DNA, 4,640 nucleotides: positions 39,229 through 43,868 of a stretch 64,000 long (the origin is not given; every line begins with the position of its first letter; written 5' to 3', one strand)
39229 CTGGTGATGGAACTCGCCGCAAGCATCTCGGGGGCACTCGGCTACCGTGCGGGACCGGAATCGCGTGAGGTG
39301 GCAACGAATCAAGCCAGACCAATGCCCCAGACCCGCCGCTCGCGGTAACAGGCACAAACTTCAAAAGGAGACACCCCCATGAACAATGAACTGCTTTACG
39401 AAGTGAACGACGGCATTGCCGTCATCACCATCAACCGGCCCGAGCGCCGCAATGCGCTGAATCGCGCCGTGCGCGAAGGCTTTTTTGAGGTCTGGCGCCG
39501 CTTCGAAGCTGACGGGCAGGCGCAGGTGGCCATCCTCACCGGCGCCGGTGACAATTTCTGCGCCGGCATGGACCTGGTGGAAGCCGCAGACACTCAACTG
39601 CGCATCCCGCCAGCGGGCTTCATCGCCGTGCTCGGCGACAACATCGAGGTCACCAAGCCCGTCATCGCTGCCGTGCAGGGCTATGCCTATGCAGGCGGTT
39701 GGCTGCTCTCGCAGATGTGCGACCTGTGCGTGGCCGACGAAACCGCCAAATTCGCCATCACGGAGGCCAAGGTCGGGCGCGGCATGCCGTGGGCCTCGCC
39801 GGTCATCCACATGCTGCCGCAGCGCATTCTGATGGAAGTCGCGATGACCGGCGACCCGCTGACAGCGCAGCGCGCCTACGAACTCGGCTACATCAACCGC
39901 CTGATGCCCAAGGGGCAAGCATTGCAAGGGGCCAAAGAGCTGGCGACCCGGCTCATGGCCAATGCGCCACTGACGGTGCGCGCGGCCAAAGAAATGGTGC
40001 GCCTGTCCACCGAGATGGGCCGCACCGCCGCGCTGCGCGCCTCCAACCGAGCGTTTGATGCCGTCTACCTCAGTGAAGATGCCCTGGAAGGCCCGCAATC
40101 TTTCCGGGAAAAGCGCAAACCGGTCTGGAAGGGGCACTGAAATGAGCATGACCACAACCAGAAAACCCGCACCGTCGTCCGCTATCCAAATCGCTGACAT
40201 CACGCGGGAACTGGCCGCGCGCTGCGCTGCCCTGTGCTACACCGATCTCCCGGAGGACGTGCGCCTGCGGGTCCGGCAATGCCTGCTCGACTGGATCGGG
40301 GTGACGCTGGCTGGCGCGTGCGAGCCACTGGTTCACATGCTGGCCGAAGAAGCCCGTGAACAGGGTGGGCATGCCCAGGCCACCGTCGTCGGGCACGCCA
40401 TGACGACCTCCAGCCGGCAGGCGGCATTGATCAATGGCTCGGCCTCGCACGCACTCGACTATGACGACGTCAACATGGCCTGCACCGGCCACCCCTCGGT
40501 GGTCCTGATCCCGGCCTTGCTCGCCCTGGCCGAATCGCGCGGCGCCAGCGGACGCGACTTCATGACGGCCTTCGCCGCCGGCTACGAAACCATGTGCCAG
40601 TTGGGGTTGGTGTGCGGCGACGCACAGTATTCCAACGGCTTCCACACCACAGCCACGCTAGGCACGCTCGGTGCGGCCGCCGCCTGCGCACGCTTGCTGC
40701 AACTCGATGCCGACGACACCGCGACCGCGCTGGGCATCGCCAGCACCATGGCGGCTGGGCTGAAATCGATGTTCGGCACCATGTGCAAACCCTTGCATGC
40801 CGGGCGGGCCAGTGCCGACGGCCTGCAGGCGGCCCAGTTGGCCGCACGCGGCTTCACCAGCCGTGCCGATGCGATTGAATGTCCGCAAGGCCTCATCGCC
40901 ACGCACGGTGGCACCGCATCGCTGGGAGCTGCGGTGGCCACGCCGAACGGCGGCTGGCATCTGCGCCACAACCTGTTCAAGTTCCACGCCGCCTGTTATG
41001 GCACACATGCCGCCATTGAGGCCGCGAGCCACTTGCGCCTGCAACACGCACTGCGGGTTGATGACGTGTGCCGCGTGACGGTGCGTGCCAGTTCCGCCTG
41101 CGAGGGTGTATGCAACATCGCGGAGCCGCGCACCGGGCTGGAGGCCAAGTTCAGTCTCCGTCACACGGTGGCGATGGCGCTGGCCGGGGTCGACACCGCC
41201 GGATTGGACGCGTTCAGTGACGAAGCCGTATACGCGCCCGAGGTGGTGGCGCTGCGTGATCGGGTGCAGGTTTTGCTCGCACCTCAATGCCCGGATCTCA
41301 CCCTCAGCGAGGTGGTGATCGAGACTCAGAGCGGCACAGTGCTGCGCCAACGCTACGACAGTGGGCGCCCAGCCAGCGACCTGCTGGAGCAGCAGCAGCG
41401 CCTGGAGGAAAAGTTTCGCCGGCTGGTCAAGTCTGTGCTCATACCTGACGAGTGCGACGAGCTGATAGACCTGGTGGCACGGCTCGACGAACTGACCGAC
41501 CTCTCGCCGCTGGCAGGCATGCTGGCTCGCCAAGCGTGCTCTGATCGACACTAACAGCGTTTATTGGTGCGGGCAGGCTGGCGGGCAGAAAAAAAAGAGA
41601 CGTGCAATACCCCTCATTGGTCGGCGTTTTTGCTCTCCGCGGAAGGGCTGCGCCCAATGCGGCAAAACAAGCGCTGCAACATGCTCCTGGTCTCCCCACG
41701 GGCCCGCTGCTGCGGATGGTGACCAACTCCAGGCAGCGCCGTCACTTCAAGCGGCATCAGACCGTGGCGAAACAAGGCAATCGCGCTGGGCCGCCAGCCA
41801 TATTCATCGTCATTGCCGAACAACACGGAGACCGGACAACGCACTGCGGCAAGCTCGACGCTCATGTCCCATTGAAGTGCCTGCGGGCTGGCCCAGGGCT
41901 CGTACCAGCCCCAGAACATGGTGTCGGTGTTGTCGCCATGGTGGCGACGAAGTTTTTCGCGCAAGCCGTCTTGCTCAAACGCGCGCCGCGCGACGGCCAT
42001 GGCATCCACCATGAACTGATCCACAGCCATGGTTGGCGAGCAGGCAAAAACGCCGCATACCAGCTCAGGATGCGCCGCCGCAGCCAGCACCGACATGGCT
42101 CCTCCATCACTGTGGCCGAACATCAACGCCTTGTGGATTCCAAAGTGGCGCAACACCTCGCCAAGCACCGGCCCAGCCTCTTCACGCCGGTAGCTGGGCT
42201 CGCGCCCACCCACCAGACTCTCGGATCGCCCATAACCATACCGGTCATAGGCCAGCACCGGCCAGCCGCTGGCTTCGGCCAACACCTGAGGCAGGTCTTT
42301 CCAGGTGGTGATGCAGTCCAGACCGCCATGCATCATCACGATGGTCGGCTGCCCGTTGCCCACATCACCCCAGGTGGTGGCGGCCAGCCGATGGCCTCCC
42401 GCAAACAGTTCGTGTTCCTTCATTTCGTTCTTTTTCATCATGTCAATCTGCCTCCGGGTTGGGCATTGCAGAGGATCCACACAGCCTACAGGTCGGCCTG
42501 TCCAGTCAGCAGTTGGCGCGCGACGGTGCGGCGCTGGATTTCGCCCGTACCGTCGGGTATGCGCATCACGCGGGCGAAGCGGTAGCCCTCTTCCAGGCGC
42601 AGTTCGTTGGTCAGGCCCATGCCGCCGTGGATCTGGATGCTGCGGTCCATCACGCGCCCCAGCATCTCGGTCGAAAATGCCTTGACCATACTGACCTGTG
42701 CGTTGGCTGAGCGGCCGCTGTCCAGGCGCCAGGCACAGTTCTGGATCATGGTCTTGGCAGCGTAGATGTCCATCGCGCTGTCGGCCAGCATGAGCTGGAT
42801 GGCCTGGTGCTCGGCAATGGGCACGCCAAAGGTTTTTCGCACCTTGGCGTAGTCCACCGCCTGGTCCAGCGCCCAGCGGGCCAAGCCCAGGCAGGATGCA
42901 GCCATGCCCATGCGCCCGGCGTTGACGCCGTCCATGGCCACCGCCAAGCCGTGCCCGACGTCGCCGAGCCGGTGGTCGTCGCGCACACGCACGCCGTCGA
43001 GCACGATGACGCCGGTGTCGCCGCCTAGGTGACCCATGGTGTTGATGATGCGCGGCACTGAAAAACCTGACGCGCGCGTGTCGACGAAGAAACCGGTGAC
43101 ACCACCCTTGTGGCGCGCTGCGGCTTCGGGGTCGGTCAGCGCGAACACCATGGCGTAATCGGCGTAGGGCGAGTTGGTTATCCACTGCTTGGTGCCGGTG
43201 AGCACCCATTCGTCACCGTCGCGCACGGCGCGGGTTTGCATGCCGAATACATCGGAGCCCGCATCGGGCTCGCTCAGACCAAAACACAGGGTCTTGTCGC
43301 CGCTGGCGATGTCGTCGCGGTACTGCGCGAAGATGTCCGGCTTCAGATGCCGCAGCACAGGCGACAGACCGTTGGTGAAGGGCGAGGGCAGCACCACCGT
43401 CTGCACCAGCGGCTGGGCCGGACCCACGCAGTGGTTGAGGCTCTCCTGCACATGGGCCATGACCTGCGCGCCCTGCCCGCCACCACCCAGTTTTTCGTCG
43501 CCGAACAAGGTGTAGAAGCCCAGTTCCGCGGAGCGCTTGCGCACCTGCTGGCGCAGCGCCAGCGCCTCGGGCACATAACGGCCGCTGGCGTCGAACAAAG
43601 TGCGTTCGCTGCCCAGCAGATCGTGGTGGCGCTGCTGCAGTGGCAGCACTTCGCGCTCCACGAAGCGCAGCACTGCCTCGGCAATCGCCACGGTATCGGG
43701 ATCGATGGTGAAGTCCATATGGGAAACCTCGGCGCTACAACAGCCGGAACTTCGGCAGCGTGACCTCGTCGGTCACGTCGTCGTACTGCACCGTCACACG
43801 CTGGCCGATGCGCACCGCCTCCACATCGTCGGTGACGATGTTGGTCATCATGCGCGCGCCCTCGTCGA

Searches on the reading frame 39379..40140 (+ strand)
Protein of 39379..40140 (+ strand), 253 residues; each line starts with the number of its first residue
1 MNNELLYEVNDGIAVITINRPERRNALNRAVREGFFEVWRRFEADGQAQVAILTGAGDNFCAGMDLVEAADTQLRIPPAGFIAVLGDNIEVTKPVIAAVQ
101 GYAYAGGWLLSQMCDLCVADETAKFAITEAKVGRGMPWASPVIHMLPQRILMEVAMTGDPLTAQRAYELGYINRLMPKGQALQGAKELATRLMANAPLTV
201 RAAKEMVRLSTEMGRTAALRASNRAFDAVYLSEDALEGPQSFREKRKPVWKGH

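Call 39: search_protein_families(library=pfam, proteins=[window:39379-40140:+], max_evalue=0.00001)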
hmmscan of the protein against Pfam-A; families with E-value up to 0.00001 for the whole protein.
window:39379-40140:+ (253 aa): 2 families
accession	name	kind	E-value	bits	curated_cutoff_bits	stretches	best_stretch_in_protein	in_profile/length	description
PF00378.25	ECH_1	-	4.7e-51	174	27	1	9-252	2-250/251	Enoyl-CoA hydratase/isomerase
PF16113.10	ECH_2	-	2.6e-19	70.3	27.2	1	14-182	2-178/335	Enoyl-CoA hydratase/isomerase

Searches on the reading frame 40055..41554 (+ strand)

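Call 39: search_protein_families(library=pfam, proteins=[window:40055-41554:+], max_evalue=0.00001)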
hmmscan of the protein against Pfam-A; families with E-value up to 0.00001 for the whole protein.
window:40055-41554:+ (499 aa): 2 families
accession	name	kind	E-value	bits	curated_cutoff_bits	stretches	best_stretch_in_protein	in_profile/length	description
PF03972.19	MmgE_PrpD_N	-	2.3e-63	214.1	32.1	1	51-287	1-238/244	MmgE/PrpD N-terminal domain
PF19305.4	MmgE_PrpD_C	-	2.7e-27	96.1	32.1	1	311-478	1-172/173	MmgE/PrpD C-terminal domain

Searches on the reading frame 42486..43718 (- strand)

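Call 39: search_protein_families(library=pfam, proteins=[window:42486-43718:-], max_evalue=0.00001)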
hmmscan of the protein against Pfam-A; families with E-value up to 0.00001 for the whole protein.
window:42486-43718:- (410 aa): 3 families
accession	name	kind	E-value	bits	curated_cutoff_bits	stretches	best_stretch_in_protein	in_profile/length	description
PF00441.29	Acyl-CoA_dh_1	-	2.3e-46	158.1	22.4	1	255-404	1-150/150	Acyl-CoA dehydrogenase, C-terminal domain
PF02770.24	Acyl-CoA_dh_M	-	4.4e-24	84.9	33.3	1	145-243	1-97/97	Acyl-CoA dehydrogenase, middle domain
PF08028.16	Acyl-CoA_dh_2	-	6.5e-16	59.3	22.7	1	271-385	2-126/134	Acyl-CoA dehydrogenase, C-terminal domain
